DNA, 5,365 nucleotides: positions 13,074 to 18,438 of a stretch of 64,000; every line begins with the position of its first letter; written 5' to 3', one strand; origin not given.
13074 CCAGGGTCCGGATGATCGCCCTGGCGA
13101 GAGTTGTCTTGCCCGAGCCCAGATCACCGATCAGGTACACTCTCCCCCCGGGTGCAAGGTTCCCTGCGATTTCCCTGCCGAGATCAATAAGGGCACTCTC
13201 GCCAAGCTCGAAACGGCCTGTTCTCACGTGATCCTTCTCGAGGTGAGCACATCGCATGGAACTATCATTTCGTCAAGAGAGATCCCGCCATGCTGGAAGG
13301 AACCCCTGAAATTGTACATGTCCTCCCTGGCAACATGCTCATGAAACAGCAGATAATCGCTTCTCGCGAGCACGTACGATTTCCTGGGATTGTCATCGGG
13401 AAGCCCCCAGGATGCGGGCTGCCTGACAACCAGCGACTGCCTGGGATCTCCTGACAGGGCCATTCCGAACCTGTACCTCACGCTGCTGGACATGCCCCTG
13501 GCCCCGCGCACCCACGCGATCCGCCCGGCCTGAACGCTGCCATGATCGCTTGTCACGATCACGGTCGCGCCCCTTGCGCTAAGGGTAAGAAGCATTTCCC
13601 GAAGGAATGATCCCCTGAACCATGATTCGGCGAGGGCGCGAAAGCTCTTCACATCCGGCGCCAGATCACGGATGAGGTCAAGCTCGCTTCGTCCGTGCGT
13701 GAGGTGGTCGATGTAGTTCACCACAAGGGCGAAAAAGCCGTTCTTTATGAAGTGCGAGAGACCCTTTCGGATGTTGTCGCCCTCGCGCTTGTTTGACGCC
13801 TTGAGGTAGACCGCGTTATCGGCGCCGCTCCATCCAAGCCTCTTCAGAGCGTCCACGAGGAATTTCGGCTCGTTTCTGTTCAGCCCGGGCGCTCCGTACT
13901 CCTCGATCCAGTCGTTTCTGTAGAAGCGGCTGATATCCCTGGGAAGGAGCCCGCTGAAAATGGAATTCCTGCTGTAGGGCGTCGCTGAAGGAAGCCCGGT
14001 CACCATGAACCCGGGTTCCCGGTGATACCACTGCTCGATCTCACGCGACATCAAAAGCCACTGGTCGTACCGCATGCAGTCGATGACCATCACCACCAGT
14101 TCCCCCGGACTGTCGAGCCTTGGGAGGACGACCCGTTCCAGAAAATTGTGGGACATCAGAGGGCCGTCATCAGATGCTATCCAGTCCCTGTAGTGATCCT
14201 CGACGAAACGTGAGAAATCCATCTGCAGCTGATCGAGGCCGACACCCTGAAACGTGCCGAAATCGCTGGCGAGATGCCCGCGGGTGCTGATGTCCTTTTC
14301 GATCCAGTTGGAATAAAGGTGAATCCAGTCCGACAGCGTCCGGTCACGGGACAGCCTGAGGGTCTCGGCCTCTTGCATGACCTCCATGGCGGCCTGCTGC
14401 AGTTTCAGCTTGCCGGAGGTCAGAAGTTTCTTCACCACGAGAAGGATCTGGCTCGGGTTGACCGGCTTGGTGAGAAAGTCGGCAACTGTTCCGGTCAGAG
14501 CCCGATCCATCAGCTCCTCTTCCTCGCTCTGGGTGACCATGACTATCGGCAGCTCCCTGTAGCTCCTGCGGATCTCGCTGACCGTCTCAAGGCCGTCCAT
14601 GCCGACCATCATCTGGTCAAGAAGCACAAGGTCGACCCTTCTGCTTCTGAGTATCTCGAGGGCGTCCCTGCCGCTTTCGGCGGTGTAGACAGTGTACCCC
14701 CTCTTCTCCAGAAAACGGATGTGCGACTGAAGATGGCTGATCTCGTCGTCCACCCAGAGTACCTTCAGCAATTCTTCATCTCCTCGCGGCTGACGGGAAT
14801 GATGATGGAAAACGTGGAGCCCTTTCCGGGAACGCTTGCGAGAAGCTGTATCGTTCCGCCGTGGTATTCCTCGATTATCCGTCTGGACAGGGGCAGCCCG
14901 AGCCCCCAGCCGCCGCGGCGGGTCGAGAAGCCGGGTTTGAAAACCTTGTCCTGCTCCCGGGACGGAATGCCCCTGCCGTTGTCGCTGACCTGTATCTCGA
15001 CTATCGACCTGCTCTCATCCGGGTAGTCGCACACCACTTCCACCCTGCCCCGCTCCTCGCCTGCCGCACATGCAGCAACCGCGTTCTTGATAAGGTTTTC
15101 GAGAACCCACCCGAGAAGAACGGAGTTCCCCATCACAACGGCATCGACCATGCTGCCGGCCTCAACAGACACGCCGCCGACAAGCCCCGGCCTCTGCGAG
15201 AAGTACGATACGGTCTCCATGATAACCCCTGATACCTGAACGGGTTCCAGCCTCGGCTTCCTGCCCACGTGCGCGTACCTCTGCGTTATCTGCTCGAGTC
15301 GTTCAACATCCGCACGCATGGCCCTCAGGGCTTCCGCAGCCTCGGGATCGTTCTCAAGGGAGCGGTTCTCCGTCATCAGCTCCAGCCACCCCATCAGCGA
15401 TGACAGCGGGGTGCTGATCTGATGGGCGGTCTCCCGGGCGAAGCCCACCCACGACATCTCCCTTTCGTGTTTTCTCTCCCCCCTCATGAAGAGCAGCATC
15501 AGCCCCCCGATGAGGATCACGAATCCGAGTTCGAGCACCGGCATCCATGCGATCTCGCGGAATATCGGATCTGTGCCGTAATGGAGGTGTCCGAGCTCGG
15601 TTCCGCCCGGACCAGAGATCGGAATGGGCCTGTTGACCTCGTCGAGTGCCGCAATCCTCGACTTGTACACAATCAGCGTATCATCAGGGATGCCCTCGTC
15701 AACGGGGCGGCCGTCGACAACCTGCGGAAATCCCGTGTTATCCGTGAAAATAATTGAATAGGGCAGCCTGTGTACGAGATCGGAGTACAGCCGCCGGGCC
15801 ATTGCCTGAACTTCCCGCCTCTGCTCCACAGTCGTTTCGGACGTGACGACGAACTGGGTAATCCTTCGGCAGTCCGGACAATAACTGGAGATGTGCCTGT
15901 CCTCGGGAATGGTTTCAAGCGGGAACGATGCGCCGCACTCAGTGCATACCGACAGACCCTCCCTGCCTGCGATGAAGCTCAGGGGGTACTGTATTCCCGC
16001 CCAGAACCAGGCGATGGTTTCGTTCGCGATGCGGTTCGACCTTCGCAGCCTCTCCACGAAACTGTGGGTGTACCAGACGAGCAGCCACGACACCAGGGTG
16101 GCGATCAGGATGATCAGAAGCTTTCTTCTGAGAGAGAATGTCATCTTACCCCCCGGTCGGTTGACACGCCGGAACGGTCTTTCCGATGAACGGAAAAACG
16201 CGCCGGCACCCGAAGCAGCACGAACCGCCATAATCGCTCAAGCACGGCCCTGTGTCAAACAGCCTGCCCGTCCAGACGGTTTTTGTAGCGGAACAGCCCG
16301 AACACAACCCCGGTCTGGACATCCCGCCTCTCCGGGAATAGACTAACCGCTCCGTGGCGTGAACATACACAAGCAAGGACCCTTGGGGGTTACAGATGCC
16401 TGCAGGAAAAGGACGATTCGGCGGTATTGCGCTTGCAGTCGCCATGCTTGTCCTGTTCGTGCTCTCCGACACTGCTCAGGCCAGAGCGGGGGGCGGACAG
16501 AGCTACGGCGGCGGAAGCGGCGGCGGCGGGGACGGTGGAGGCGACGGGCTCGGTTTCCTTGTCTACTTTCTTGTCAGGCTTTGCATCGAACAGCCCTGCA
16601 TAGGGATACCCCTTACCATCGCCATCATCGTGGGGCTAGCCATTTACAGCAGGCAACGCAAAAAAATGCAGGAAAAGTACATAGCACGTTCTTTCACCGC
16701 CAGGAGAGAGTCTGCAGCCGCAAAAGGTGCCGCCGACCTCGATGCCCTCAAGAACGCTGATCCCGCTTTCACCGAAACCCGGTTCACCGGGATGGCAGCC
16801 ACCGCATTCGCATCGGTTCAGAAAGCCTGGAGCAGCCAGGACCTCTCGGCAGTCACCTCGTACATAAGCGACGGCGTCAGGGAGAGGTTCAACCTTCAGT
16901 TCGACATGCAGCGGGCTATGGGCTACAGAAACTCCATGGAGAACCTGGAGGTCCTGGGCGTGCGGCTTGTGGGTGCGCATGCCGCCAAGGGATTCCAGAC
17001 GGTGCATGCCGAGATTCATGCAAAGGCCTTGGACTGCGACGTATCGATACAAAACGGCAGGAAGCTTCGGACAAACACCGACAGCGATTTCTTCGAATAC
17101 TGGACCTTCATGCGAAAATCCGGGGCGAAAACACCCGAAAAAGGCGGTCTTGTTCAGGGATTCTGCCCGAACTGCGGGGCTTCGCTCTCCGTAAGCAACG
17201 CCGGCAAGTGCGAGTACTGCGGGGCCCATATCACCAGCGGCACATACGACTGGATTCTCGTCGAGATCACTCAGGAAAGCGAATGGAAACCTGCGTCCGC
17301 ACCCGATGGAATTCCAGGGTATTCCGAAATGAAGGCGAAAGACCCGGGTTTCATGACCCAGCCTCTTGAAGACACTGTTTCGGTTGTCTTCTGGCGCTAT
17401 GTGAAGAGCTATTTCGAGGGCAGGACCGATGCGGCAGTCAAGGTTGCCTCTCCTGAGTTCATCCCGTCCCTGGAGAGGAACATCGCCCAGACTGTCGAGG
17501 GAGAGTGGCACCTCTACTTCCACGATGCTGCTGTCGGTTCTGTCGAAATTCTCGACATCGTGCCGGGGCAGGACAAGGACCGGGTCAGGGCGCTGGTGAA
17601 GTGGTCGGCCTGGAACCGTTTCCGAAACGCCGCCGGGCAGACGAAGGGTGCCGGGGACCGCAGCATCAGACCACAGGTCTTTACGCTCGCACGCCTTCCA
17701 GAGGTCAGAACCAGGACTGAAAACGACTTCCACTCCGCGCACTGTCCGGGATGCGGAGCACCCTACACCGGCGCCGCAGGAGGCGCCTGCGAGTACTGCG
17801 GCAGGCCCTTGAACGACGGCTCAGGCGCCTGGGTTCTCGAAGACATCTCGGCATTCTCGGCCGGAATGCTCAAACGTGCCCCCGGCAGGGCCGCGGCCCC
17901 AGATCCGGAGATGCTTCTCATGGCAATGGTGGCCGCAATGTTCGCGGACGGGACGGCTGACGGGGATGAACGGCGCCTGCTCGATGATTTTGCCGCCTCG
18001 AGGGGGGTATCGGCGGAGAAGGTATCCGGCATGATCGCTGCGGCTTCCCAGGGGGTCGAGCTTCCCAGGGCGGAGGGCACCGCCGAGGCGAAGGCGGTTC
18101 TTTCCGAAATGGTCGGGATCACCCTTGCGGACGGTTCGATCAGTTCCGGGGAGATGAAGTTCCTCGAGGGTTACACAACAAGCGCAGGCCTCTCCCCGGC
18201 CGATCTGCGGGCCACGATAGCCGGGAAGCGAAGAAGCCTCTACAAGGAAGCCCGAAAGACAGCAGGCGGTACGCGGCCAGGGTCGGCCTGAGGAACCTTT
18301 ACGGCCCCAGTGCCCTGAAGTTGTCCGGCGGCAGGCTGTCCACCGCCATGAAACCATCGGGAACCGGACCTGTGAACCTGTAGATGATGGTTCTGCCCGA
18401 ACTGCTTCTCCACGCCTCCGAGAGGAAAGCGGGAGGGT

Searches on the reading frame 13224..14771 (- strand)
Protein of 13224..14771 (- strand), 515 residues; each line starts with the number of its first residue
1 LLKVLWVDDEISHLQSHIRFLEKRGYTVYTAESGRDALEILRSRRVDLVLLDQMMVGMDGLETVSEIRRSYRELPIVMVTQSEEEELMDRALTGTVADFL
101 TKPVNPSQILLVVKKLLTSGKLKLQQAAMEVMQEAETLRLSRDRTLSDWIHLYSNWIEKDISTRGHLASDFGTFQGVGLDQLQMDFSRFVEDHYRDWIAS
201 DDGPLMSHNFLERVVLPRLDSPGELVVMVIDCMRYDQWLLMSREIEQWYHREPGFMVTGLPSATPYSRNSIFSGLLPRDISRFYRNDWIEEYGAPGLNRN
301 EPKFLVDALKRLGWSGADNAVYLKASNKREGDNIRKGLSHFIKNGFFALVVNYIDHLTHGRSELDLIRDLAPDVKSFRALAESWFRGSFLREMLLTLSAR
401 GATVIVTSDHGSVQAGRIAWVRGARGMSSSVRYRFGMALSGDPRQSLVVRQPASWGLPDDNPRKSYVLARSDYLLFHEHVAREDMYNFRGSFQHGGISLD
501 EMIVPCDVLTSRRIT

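Call 52: search_protein_families(library=pfam, proteins=[window:13224-14771:-], max_evalue=0.001)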
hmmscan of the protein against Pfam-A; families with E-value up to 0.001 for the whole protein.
window:13224-14771:- (515 aa): 2 families
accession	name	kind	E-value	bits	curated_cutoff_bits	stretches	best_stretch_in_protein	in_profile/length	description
PF00072.30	Response_reg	-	1.1e-26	93.6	30.2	1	4-113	1-110/111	Response regulator receiver domain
PF08665.17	PglZ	-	1.4e-13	51.7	25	1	226-415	4-175/179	PglZ domain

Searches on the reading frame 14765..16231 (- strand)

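Call 52: search_protein_families(library=pfam, proteins=[window:14765-16231:-], max_evalue=0.001)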
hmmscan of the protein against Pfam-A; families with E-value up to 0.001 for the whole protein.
window:14765-16231:- (488 aa): 2 families
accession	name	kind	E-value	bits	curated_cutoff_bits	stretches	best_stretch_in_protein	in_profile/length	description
PF02518.31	HATPase_c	-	3e-21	76.4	26.4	1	370-481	3-110/111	Histidine kinase-, DNA gyrase B-, and HSP90-like ATPase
PF00512.31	HisKA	-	2.9e-08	34.1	26.9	1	264-318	5-56/66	His Kinase A (phospho-acceptor) domain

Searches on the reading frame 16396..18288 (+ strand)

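Call 52: search_protein_families(library=pfam, proteins=[window:16396-18288:+], max_evalue=0.001)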
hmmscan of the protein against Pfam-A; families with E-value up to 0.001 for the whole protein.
window:16396-18288:+ (631 aa): 4 families
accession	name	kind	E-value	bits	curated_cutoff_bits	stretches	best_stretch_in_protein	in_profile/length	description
PF04280.21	Tim44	-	6.7e-21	75.4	29.6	1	115-247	5-138/147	Tim44-like domain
PF04391.17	DUF533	-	1.1e-07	32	29.6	0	501-543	67-109/178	Protein of unknown function (DUF533)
PF12773.13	DZR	-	3.3e-05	24.4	27.3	0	256-279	14-34/45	Double zinc ribbon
PF05099.18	TerB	-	4.4e-05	24.2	24.4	0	510-605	7-114/118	Tellurite resistance protein TerB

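Call 59: search_protein_families(library=ncbifam, proteins=[window:16396-18288:+], max_evalue=0.001)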
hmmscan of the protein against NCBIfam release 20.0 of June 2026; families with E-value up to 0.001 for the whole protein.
window:16396-18288:+ (631 aa): 2 families
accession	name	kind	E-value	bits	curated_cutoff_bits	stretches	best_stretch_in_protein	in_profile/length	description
NF033779.0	Tim44_TimA_adap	subfamily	4.8e-10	39.7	80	1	101-247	58-208/215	Tim44/TimA family putative adaptor protein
NF033778.1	trans_TimA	equivalog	3.8e-09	36.4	200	1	101-247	44-186/198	TIM44-related membrane protein TimA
